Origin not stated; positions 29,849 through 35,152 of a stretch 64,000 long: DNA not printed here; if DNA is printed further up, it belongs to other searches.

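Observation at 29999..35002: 1667-aa T9SS-exported chimera joining a GH123-like (DUF4091) module to a GH33 sialidase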

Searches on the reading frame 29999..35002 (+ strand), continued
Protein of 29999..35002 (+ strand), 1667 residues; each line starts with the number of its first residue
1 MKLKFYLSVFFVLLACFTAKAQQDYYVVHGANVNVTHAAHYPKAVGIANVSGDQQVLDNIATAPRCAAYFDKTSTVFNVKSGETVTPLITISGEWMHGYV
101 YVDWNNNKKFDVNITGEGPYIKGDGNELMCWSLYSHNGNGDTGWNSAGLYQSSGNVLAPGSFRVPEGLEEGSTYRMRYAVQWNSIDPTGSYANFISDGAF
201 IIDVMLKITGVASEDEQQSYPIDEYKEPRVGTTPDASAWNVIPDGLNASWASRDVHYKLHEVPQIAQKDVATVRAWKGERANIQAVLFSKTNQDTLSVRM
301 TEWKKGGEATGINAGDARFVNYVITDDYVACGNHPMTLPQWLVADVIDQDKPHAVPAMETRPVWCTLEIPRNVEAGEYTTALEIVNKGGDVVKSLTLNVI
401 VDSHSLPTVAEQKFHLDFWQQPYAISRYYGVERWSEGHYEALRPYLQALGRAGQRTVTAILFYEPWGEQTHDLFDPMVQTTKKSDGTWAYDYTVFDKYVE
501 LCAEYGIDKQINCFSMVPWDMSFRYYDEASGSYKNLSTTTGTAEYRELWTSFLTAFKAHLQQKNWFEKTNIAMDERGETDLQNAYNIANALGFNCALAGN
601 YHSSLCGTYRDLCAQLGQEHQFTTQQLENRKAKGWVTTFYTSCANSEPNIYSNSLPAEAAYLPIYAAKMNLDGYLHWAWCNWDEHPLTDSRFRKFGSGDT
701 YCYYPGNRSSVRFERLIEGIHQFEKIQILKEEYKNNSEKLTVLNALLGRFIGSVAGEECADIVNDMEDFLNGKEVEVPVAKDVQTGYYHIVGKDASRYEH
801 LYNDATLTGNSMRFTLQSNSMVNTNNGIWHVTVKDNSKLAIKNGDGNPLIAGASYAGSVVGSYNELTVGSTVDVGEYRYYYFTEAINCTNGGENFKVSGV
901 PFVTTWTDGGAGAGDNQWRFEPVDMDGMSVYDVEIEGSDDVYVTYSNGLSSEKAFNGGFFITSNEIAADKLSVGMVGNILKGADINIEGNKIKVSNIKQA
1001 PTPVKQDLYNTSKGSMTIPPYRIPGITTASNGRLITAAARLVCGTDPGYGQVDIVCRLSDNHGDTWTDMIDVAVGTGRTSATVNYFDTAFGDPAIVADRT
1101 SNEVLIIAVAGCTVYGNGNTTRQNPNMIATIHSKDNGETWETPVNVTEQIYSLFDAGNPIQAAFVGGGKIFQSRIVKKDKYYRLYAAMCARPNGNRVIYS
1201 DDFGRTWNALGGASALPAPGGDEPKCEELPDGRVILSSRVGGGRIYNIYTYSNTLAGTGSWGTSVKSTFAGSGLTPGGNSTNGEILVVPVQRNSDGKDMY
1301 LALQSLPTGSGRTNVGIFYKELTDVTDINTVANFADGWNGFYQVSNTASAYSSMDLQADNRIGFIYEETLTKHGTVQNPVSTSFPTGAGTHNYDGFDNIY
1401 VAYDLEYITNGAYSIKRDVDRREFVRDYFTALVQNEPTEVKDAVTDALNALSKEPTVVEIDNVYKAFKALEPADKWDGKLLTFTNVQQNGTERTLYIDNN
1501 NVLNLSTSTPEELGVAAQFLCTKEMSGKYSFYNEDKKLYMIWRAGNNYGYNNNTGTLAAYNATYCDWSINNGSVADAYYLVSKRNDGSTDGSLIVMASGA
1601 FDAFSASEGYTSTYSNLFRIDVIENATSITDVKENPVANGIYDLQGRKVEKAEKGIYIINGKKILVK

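Call 8: find_homologous_proteins(query=window:29999-34999:+, max_evalue=1e-10)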
Query window:29999-34999:+ (1667 aa): 258 proteins with E <= 1e-10 among 6443 candidates; the best 120 are listed.
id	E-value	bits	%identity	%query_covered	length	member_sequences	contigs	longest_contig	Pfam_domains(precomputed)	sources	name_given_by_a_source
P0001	0.0e+0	3869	99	100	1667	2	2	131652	PF20009.5,PF13320.13,PF22680.3,PF13088.13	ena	-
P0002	0.0e+0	3434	88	99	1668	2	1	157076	PF20009.5,PF13320.13,PF22680.3,PF13088.13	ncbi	-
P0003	0.0e+0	3240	82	99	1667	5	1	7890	PF13320.13,PF22680.3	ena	-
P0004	0.0e+0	3239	82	99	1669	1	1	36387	PF13320.13,PF22680.3,PF02012.27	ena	-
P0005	0.0e+0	3238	82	100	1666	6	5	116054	PF13320.13,PF22680.3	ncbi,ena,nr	ncbi:MAG: DUF4091 domain-containing protein [Bacteroidaceae bacterium]|nr:DUF4091 domain-containing 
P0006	0.0e+0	3187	81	100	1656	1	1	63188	PF13320.13,PF22680.3,PF13088.13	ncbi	-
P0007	0.0e+0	3160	80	100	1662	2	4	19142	PF13320.13,PF22680.3,PF02012.27,PF13088.13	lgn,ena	-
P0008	0.0e+0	3158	80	100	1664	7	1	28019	PF13320.13,PF22680.3,PF13088.13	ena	-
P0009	0.0e+0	3136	79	100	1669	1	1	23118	PF13320.13,PF22680.3,PF13088.13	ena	-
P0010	0.0e+0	3121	79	100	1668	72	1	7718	PF13320.13,PF22680.3,PF02012.27,PF13088.13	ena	-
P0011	0.0e+0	3110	79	100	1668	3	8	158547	PF20009.5,PF13320.13,PF22680.3,PF02012.27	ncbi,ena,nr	ncbi:MAG: DUF4091 domain-containing protein [Bacteroidaceae bacterium]|nr:DUF4091 domain-containing 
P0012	0.0e+0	3106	78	99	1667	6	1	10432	PF13320.13,PF22680.3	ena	-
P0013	0.0e+0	3101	79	99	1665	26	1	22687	PF13320.13,PF22680.3,PF02012.27,PF13088.13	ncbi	-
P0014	0.0e+0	3100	79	99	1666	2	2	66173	PF20009.5,PF13320.13,PF22680.3,PF02012.27,PF13088.13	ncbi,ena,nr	ncbi:MAG: DUF4091 domain-containing protein [Bacteroidaceae bacterium]|nr:DUF4091 domain-containing 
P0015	0.0e+0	3098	78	100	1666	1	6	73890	PF20009.5,PF13320.13,PF22680.3,PF13088.13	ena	-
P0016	0.0e+0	3095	78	100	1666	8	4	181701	PF20009.5,PF13320.13,PF22680.3,PF02012.27,PF13088.13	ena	-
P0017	0.0e+0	3094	79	100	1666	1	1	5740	PF20009.5,PF13320.13,PF22680.3,PF13088.13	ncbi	-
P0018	0.0e+0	3092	79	100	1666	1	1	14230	PF13320.13,PF22680.3,PF02012.27,PF13088.13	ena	-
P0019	0.0e+0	3091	78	100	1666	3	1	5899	PF20009.5,PF13320.13,PF22680.3,PF02012.27,PF13088.13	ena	-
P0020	0.0e+0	3090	78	100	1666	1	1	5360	PF20009.5,PF13320.13,PF22680.3,PF02012.27,PF13088.13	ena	-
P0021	0.0e+0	3090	78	100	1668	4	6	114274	PF13320.13,PF22680.3,PF02012.27,PF13088.13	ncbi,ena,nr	ncbi:MAG: DUF4091 domain-containing protein [Bacteroidaceae bacterium]|nr:DUF4091 domain-containing 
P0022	0.0e+0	3090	79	99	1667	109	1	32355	PF13320.13,PF22680.3,PF02012.27,PF13088.13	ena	-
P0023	0.0e+0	3085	79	100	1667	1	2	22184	PF13320.13,PF22680.3,PF02012.27,PF13088.13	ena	-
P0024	0.0e+0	3081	79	100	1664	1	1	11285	PF13320.13,PF22680.3,PF13088.13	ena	-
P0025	0.0e+0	3079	78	100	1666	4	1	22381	PF20009.5,PF13320.13,PF22680.3,PF13088.13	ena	-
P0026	0.0e+0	3077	78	100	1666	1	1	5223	PF20009.5,PF13320.13,PF22680.3,PF02012.27,PF13088.13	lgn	-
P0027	0.0e+0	3075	78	100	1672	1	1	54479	PF13320.13,PF22680.3,PF13088.13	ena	-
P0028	0.0e+0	3073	78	100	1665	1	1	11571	PF13320.13,PF22680.3,PF13088.13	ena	-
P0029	0.0e+0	3073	78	100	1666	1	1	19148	PF13320.13,PF22680.3,PF13088.13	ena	-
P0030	0.0e+0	3069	78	100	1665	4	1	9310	PF13320.13,PF22680.3,PF02012.27,PF13088.13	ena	-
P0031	0.0e+0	3067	77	100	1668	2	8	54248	PF20009.5,PF13320.13,PF22680.3,PF13088.13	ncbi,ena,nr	ncbi:MAG: DUF4091 domain-containing protein [Bacteroidaceae bacterium]|nr:DUF4091 domain-containing 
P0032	0.0e+0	3065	78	100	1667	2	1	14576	PF13320.13,PF22680.3,PF02012.27,PF13088.13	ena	-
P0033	0.0e+0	3064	78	99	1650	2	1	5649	PF20009.5,PF13320.13,PF22680.3,PF13088.13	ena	-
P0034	0.0e+0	3062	78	100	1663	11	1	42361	PF13320.13,PF22680.3,PF02012.27,PF13088.13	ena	-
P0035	0.0e+0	3061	78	100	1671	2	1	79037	PF13320.13,PF22680.3,PF02012.27,PF13088.13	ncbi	-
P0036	0.0e+0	3059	77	100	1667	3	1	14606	PF13320.13,PF22680.3,PF02012.27,PF13088.13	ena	-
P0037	0.0e+0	3058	78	100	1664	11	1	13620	PF13320.13,PF22680.3,PF02012.27,PF13088.13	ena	-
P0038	0.0e+0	3055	77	100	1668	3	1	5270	PF20009.5,PF13320.13,PF22680.3,PF13088.13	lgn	-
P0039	0.0e+0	3055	78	100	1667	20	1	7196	PF13320.13,PF22680.3,PF02012.27,PF13088.13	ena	-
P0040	0.0e+0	3048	77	100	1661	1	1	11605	PF20009.5,PF13320.13,PF22680.3,PF02012.27,PF13088.13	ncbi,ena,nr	ncbi:MAG: DUF4091 domain-containing protein [Bacteroidaceae bacterium]|nr:DUF4091 domain-containing 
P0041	0.0e+0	3048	77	100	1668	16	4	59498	PF20009.5,PF13320.13,PF22680.3,PF02012.27,PF13088.13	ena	-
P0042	0.0e+0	3045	77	100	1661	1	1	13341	PF20009.5,PF13320.13,PF22680.3,PF02012.27,PF13088.13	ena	-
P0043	0.0e+0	3045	77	100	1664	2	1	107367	PF13320.13,PF22680.3,PF02012.27,PF13088.13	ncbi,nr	ncbi:MAG: DUF4091 domain-containing protein [Bacteroidaceae bacterium]|nr:DUF4091 domain-containing 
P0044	0.0e+0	3045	77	100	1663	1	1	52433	PF20009.5,PF13320.13,PF22680.3,PF13088.13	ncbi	-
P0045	0.0e+0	3042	77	100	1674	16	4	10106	PF13320.13,PF22680.3,PF02012.27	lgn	-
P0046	0.0e+0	3038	77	100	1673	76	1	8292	PF13320.13,PF22680.3,PF02012.27,PF13088.13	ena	-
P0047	0.0e+0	3033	77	100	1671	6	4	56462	PF13320.13,PF22680.3,PF02012.27,PF13088.13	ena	-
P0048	0.0e+0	3029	77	100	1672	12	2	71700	PF13320.13,PF22680.3,PF02012.27,PF13088.13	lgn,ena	-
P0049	0.0e+0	3027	77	100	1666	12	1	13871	PF13320.13,PF22680.3,PF02012.27,PF13088.13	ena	-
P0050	0.0e+0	3023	77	99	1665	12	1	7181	PF13320.13,PF22680.3,PF13088.13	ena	-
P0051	0.0e+0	3022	76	100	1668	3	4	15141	PF20009.5,PF13320.13,PF22680.3,PF02012.27,PF13088.13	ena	-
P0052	0.0e+0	3016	77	99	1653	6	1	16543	PF13320.13,PF22680.3,PF02012.27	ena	-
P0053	0.0e+0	3001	76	100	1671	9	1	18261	PF20009.5,PF13320.13,PF22680.3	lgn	-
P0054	0.0e+0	2993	77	100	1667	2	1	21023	PF13320.13,PF22680.3,PF02012.27,PF13088.13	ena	-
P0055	0.0e+0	2993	77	100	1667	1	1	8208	PF13320.13,PF22680.3,PF02012.27,PF13088.13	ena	-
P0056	0.0e+0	2992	77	100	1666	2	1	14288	PF13320.13,PF22680.3,PF02012.27,PF13088.13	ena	-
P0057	0.0e+0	2990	76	99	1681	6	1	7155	PF13320.13,PF22680.3,PF02012.27,PF13088.13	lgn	-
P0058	0.0e+0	2988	76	100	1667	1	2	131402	PF13320.13,PF22680.3,PF13088.13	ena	-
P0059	0.0e+0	2981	76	100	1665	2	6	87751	PF13320.13,PF22680.3,PF02012.27,PF13088.13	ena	-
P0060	0.0e+0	2980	77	100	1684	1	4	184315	PF13320.13,PF22680.3,PF02012.27,PF13088.13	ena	-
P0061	0.0e+0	2978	76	100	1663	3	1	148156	PF13320.13,PF22680.3,PF02012.27,PF13088.13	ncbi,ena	-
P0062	0.0e+0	2977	76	100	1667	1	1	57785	PF13320.13,PF22680.3,PF02012.27,PF13088.13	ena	-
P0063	0.0e+0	2977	75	100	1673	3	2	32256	PF20009.5,PF13320.13,PF22680.3,PF02012.27,PF13088.13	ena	-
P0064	0.0e+0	2975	76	99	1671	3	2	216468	PF13320.13,PF22680.3,PF02012.27,PF13088.13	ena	-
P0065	0.0e+0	2969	76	100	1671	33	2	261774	PF13320.13,PF22680.3,PF02012.27,PF13088.13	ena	-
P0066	0.0e+0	2962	74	100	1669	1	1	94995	PF13320.13,PF22680.3,PF02012.27,PF13088.13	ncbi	-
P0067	0.0e+0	2962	75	100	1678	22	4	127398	PF13320.13,PF22680.3,PF13088.13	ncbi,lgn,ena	-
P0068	0.0e+0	2961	75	100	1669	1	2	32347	PF13320.13,PF22680.3,PF02012.27,PF13088.13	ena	-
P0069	0.0e+0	2961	75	100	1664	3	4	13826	PF20009.5,PF13320.13,PF22680.3,PF02012.27,PF13088.13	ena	-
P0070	0.0e+0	2959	75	100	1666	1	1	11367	PF13320.13,PF22680.3,PF02012.27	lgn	-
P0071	0.0e+0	2959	75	100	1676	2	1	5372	PF13859.13,PF13320.13,PF22680.3,PF02012.27,PF13088.13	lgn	-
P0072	0.0e+0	2957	76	100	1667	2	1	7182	PF13320.13,PF22680.3,PF02012.27,PF13088.13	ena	-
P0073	0.0e+0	2951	76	100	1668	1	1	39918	PF13320.13,PF22680.3,PF02012.27,PF13088.13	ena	-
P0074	0.0e+0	2950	76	100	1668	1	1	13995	PF13320.13,PF22680.3,PF02012.27,PF13088.13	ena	-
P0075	0.0e+0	2950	76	100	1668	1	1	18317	PF13320.13,PF22680.3,PF02012.27,PF13088.13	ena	-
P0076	0.0e+0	2949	76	100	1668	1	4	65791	PF13320.13,PF22680.3,PF02012.27,PF13088.13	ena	-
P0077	0.0e+0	2949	75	100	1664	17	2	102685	PF13320.13,PF22680.3,PF02012.27,PF13088.13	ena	-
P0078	0.0e+0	2949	76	100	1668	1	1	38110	PF13320.13,PF22680.3,PF02012.27,PF13088.13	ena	-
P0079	0.0e+0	2948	75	100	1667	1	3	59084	PF13320.13,PF22680.3,PF02012.27,PF13088.13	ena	-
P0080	0.0e+0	2947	75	100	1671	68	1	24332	PF13320.13,PF22680.3,PF02012.27,PF13088.13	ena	-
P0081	0.0e+0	2945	76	100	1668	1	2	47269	PF13320.13,PF22680.3,PF02012.27,PF13088.13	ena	-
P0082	0.0e+0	2945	76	100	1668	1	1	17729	PF13320.13,PF22680.3,PF02012.27,PF13088.13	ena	-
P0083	0.0e+0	2944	75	100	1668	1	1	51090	PF13320.13,PF22680.3,PF02012.27,PF13088.13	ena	-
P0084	0.0e+0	2944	75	100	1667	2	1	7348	PF13320.13,PF22680.3,PF02012.27,PF13088.13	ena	-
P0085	0.0e+0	2940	75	100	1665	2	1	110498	PF13320.13,PF22680.3,PF02012.27,PF13088.13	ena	-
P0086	0.0e+0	2940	75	100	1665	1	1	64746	PF13320.13,PF22680.3,PF02012.27,PF13088.13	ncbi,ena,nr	ncbi:MAG: DUF4091 domain-containing protein [Bacteroidaceae bacterium]|nr:DUF4091 domain-containing 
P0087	0.0e+0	2937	75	100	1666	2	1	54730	PF13320.13,PF22680.3,PF02012.27,PF13088.13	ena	-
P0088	0.0e+0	2937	75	100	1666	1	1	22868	PF13320.13,PF22680.3,PF02012.27,PF13088.13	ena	-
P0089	0.0e+0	2935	75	100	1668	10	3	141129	PF13320.13,PF22680.3,PF02012.27,PF13088.13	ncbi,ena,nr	ncbi:MAG: DUF4091 domain-containing protein [Bacteroidaceae bacterium]|nr:DUF4091 domain-containing 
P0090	0.0e+0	2935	75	100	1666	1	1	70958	PF13320.13,PF22680.3,PF02012.27,PF13088.13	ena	-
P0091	0.0e+0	2933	75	100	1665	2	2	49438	PF13320.13,PF22680.3,PF02012.27,PF13088.13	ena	-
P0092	0.0e+0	2933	76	99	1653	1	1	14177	PF13320.13,PF22680.3,PF02012.27,PF13088.13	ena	-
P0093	0.0e+0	2928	75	100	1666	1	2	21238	PF13320.13,PF22680.3,PF02012.27,PF13088.13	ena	-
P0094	0.0e+0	2923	74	100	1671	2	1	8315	PF13320.13,PF22680.3,PF02012.27,PF13088.13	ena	-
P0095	0.0e+0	2920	74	100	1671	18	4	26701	PF13320.13,PF22680.3,PF02012.27,PF13088.13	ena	-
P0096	0.0e+0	2910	74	100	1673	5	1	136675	PF20009.5,PF13320.13,PF22680.3,PF02012.27,PF13088.13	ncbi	-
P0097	0.0e+0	2909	74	100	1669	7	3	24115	PF13320.13,PF22680.3,PF02012.27,PF13088.13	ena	-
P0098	0.0e+0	2881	73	100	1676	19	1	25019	PF13320.13,PF22680.3,PF02012.27,PF13088.13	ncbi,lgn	-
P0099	0.0e+0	2871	72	100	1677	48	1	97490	PF13320.13,PF22680.3,PF02012.27,PF13088.13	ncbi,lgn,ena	-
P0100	0.0e+0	2854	73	100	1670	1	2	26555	PF13859.13,PF13320.13,PF22680.3,PF02012.27,PF13088.13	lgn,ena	-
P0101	0.0e+0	2852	73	100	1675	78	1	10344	PF20009.5,PF13320.13,PF22680.3,PF13088.13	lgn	-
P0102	0.0e+0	2852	72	100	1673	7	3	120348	PF13859.13,PF13320.13,PF22680.3,PF02012.27,PF13088.13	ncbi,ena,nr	ncbi:MAG: DUF4091 domain-containing protein [Bacteroidaceae bacterium]|nr:DUF4091 domain-containing 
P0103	0.0e+0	2851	73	100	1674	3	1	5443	PF13320.13,PF22680.3,PF02012.27,PF13088.13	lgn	-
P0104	0.0e+0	2841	72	100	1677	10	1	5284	PF13320.13,PF22680.3,PF02012.27,PF13088.13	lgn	-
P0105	0.0e+0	2836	72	100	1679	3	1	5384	PF13320.13,PF22680.3,PF13088.13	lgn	-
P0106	0.0e+0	2830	71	100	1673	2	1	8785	PF13859.13,PF20009.5,PF13320.13,PF22680.3,PF02012.27,PF13088.13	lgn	-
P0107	0.0e+0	2825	71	100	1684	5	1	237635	PF13320.13,PF22680.3,PF02012.27,PF13088.13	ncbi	-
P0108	0.0e+0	2823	72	100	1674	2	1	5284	PF13859.13,PF13320.13,PF22680.3,PF02012.27,PF13088.13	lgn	-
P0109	0.0e+0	2810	73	100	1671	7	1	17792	PF13320.13,PF22680.3,PF13088.13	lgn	-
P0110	0.0e+0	2804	72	100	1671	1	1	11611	PF13320.13,PF22680.3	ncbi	-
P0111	0.0e+0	2802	71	100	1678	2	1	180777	PF13320.13,PF22680.3,PF13088.13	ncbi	-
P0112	0.0e+0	2797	71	100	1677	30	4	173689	PF13320.13,PF22680.3,PF02012.27,PF13088.13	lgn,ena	-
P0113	0.0e+0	2789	71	100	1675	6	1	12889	PF13320.13,PF22680.3,PF02012.27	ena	-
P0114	0.0e+0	2783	71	100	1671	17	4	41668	PF13320.13,PF22680.3,PF13088.13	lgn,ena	-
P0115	0.0e+0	2771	71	100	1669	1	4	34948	PF13320.13,PF22680.3,PF13088.13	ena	-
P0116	0.0e+0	2769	71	100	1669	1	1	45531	PF13320.13,PF22680.3,PF13088.13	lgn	-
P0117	0.0e+0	2764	71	99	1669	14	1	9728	PF13320.13,PF22680.3,PF02012.27,PF13088.13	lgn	-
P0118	0.0e+0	2746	71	99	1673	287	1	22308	PF13320.13,PF22680.3,PF02012.27,PF13088.13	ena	-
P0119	0.0e+0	2728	69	99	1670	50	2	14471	PF13320.13,PF22680.3,PF13088.13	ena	-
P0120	0.0e+0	2718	70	100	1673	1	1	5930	PF13320.13,PF22680.3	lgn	-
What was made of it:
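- Checked: More than 120 clusters (90% identity) of full-length homologues at 69-99% identity (call 8).
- More than 120 full-length protein clusters exist (call 8).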
